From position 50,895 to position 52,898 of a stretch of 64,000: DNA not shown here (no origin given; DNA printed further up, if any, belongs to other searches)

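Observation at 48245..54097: Type-IV-pilus-like locus with Zn-finger-bearing secretion ATPase, split TadC-like platform protein, pilin candidate and an adjacent divergent TFB paralogue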

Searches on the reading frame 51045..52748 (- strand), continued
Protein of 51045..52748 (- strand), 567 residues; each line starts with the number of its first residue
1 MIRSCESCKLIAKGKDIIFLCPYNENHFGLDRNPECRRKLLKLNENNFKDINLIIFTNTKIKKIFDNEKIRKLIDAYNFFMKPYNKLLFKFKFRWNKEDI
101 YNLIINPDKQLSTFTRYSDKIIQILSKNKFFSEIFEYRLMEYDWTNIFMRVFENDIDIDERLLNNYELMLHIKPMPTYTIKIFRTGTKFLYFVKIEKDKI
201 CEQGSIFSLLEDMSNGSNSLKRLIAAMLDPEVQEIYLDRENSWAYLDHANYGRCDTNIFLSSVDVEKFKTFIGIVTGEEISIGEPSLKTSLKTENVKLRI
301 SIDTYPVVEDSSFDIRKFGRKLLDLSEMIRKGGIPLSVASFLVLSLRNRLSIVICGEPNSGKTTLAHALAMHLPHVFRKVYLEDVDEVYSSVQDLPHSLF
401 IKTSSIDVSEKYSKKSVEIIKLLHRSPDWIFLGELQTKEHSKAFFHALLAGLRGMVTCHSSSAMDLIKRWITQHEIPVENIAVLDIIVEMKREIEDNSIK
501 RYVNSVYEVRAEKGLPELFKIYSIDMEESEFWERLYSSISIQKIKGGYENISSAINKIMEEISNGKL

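Call 20: find_encoding_contigs(protein=P0070, flank=8000, max_places=1)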
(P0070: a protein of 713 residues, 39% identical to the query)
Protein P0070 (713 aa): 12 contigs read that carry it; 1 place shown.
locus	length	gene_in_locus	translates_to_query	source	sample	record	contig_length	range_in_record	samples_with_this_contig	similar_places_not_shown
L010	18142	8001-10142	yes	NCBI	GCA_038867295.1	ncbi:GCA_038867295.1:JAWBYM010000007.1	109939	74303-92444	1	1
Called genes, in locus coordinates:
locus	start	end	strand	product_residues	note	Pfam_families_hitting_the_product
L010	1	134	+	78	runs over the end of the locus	-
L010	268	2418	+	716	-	PF13570:Beta-prop_ACSF4 (weak), PF13360:PQQ_2, PF17957:Big_7 (faint), PF18911:PKD_4, PF00801:PKD, PF22352:K319L-like_PKD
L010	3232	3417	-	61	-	-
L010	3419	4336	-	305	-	-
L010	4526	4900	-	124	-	PF16992:RNA_pol_RpbG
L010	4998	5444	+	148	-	PF01423:LSM, PF14894:Lsm_C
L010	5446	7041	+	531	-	PF01702:TGT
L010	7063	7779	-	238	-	PF09754:PAC2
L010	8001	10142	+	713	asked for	PF00437:T2SSE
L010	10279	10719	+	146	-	-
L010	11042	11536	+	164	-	-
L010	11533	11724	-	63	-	-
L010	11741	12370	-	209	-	PF13238:AAA_18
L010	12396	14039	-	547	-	PF00118:Cpn60_TCP1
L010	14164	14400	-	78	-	PF00125:Histone, PF00808:CBFD_NFYB_HMF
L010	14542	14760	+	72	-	PF00833:Ribosomal_S17e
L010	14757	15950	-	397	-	PF04055:Radical_SAM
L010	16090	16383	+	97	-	PF09138:Urm1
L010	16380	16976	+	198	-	-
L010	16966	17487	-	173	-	PF02926:THUMP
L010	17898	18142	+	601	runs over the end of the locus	PF00910:RNA_helicase (faint), PF04068:Fer4_RLI, PF12837:Fer4_6 (faint), PF14697:Fer4_21 (weak), PF00037:Fer4 (weak), PF02463:SMC_N (faint), PF00005:ABC_tran, PF00005:ABC_tran, +12 more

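Call 23: find_related_loci(query=A2, collection=genome_contigs, flank=10000)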
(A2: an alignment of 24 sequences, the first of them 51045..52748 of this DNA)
Query A2 (567 aa) in genome_contigs; peptide patterns used: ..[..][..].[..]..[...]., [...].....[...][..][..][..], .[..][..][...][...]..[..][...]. (x = any residue, [..] = any of these).
600 stretches matched a pattern (row limit reached: there are more); 173 encode a relative of the query (tblastn E <= 1e-3); the best 80 are kept; 80 distinct loci.
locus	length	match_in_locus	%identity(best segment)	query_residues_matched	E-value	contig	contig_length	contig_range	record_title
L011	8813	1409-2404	38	227-545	1e-64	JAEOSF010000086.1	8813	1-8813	MAG: Candidatus Borrarchaeum yapensis isolate Yap2000.bin9.141 contig-145_12838, whole genome shotgun sequence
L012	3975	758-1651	41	227-526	4e-64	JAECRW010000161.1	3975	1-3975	MAG: Candidatus Sifarchaeum marinoarchaea isolate CR_Bin_042_1 NODE_319_length_3975_cov_8.271678, whole genome shotgun s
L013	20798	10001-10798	42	227-491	1e-62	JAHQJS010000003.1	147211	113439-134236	MAG: Candidatus Borrarchaeum weybense isolate lw60_2018_gm2_56 NODE_185_length_147211_cov_26.122034, whole genome shotgu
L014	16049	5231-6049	41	219-491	6e-60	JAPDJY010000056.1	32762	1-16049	MAG: Thermoproteota archaeon isolate S9B3_HD70 c_000000000427, whole genome shotgun sequence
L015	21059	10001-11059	36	213-563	6e-58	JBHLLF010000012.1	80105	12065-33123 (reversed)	MAG: Candidatus Hermodarchaeota archaeon isolate DZ1M.409 DZ1M.409@775, whole genome shotgun sequence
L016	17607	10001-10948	38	225-535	1e-56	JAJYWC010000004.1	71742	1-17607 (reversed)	MAG: archaeon isolate FK2.bin78 NODE_391_length_71742_cov_1.665768, whole genome shotgun sequence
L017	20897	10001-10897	36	219-519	1e-54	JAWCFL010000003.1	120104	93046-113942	MAG: Candidatus Jordarchaeales archaeon isolate JZ-1_202007_bins_29 JZ-1_202007_bins_29_scaffold_3, whole genome shotgun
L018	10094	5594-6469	38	219-509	1e-54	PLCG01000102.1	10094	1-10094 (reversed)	MAG: Thaumarchaeota archaeon isolate palsa_1368 73.20111000_P3M.136_contig_85664, whole genome shotgun sequence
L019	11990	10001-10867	36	219-509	3e-54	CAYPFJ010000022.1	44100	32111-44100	MAG TPA_asm: uncultured archaeon isolate SRP185410_co2_266 genome assembly, contig: NODE_820_length_44100_cov_8.802588,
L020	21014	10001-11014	33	220-557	7e-47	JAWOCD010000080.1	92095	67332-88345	MAG: Promethearchaeia archaeon isolate BLK3-3.bin.73 k191_2188479, whole genome shotgun sequence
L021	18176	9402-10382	34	219-535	2e-50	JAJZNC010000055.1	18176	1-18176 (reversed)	MAG: archaeon isolate MAS3.bin69 NODE_6306_length_18176_cov_1.707131, whole genome shotgun sequence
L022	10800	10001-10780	36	219-471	2e-46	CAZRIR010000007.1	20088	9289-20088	MAG TPA_asm: uncultured archaeon isolate binchicken_co81_355 genome assembly, contig: NODE_3641_length_20088_cov_6.68611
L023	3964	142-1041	37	209-510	7e-46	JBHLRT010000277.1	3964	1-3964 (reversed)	MAG: Candidatus Thorarchaeota archaeon isolate TM1S.7 TM1S.7@88570, whole genome shotgun sequence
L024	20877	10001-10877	41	219-509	3e-45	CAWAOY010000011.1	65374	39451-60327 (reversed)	MAG: uncultured archaeon isolate MFD00991.bin.2.13 genome assembly, contig: contig_64224, whole genome shotgun sequence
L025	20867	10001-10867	35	219-509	5e-52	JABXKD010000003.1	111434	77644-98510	MAG: Promethearchaeota archaeon isolate Hel_238_bin105 NODE_3_length_111434_cov_27.546611, whole genome shotgun sequence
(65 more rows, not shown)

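Call 34: search_protein_families(library=pfam, proteins=[L009:10049-10900:+, L009:10881-11615:+, L011:2635-3456:+, L011:3453-4160:+, L020:11640-13157:+, L018:6822-7424:+, L018:7421-8065:+, L010:10132-10719:+, L010:10730-11536:+, L021:10636-11847:+], max_evalue=0.1)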
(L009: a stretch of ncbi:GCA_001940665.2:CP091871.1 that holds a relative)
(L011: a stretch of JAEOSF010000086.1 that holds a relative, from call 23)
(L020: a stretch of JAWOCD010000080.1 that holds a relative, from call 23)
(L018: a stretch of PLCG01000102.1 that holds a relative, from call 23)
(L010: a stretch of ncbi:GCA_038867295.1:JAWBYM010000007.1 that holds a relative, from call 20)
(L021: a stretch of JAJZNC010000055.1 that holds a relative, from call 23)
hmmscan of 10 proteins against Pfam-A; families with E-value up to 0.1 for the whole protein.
L009:10049-10900:+ (283 aa): 1 family
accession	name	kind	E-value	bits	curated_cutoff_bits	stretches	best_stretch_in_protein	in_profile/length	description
PF00482.28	T2SSF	-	3.2e-07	30.8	25.2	1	124-240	5-121/125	Type II secretion system (T2SS), protein F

L009:10881-11615:+ (244 aa): 1 family
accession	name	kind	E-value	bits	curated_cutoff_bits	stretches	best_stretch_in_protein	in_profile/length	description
PF16257.11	UxaE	-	0.034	13.3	27.1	1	84-134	412-463/475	tagaturonate epimerase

L011:2635-3456:+ (273 aa): 2 families
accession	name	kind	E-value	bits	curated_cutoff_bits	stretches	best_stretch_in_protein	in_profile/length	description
PF00482.28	T2SSF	-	0.016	15.6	25.2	1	124-233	12-123/125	Type II secretion system (T2SS), protein F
PF20990.2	DUF2207_C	-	0.025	14.7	33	1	136-259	68-182/247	Predicted membrane protein (DUF2207) C-terminal domain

L011:3453-4160:+ (235 aa): 2 families
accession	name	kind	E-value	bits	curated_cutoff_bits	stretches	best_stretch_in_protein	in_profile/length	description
PF15052.11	TMEM169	-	0.041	14.5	27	1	172-224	17-69/131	TMEM169 protein family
PF10810.13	DUF2545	-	0.049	14.3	27.8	0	209-227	33-51/80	Protein of unknown function (DUF2545)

L020:11640-13157:+ (505 aa): 1 family
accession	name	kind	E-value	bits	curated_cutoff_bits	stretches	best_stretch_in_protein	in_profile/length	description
PF00482.28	T2SSF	-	0.023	15.1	25.2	0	144-184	30-68/125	Type II secretion system (T2SS), protein F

L018:6822-7424:+ (200 aa): 0 families

L018:7421-8065:+ (214 aa): 0 families

L010:10132-10719:+ (195 aa): 0 families

L010:10730-11536:+ (268 aa): 1 family
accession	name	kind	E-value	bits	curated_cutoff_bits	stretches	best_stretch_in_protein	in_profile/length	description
PF00978.26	RdRP_2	-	0.018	14.4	27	1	136-201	365-432/440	RNA dependent RNA polymerase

L021:10636-11847:+ (403 aa): 0 families

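Call 45: search_solved_structures(query=A8, max_evalue=0.01, show_alignments=1)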
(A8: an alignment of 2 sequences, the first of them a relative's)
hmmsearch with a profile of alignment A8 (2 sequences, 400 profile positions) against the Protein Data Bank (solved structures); distinct sequences matched with E-value up to 0.01: 8.
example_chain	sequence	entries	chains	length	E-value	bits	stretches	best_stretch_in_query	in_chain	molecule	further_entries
8wiv_A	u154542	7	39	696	2.1e-10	43.3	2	21-103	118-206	Helicase HerA central domain-containing protein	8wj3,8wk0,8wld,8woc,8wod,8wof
8yho_A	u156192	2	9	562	4.2e-10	42.3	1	36-124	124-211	DUF87 domain-containing protein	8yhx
8xau_A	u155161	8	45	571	1.2e-08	37.6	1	270-384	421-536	ATP-binding protein | HerA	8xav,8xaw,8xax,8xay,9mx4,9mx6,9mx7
4d2i_A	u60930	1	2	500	3.7e-08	35.9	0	235-370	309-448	HERA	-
9x1l_A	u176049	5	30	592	1.7e-06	30.4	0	269-370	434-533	DNA helicase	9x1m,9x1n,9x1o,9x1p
8ziq_M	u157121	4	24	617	1.7e-06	30.4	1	270-337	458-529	HerA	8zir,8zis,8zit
4ag5_A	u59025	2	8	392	0.0045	19.2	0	38-129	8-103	TYPE IV SECRETORY PATHWAY VIRB4 COMPONENTS-LIKE PROTEIN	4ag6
8j4u_M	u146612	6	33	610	0.0045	19.2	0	59-108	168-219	Nucleoside triphosphate hydrolase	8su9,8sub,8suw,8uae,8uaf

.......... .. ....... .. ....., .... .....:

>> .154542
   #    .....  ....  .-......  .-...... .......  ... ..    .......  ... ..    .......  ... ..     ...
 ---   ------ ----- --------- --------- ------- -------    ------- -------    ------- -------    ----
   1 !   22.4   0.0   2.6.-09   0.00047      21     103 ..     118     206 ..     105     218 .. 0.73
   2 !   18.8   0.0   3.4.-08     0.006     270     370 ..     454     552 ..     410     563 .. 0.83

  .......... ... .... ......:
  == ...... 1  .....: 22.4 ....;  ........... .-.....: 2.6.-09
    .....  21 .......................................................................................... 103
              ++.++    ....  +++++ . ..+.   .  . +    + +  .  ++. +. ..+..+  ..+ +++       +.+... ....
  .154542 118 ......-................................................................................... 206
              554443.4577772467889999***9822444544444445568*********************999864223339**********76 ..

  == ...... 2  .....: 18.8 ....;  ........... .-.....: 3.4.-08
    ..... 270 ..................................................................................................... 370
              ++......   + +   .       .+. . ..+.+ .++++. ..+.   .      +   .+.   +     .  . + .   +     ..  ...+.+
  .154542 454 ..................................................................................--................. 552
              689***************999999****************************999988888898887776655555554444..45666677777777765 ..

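Call 69: search_solved_structures(query=A1, max_evalue=0.00001, show_alignments=0)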
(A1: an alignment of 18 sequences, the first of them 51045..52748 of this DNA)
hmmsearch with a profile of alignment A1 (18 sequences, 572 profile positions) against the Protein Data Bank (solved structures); distinct sequences matched with E-value up to 0.00001: 9.
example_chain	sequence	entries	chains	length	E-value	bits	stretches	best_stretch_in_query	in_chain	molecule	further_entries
2oap_1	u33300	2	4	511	9.2e-33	116.7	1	167-510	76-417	Type II secretion system protein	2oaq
4ii7_A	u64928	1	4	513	7.2e-25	90.6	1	243-513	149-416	FlaI ATPase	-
4ihq_A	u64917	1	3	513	1.1e-23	86.7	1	243-513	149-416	FlaI ATPase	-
8rkd_E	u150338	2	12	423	9.8e-16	60.5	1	299-510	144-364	Pilus assembly ATPase CpaF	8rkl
8rjf_A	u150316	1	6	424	9.8e-16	60.5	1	299-510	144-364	Pilus assembly ATPase CpaF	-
9e24_A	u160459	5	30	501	1.4e-15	59.9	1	299-510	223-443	CpaF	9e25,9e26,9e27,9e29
6bge_A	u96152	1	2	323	2.1e-09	39.6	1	351-470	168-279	VirB11-like protein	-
1g6o_A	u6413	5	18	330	2.1e-09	39.6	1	351-470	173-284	CAG-ALPHA | virB11 homolog | Cag-alfa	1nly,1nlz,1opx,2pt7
2gza_A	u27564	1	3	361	2e-07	33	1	337-469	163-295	Type IV secretion system protein VirB11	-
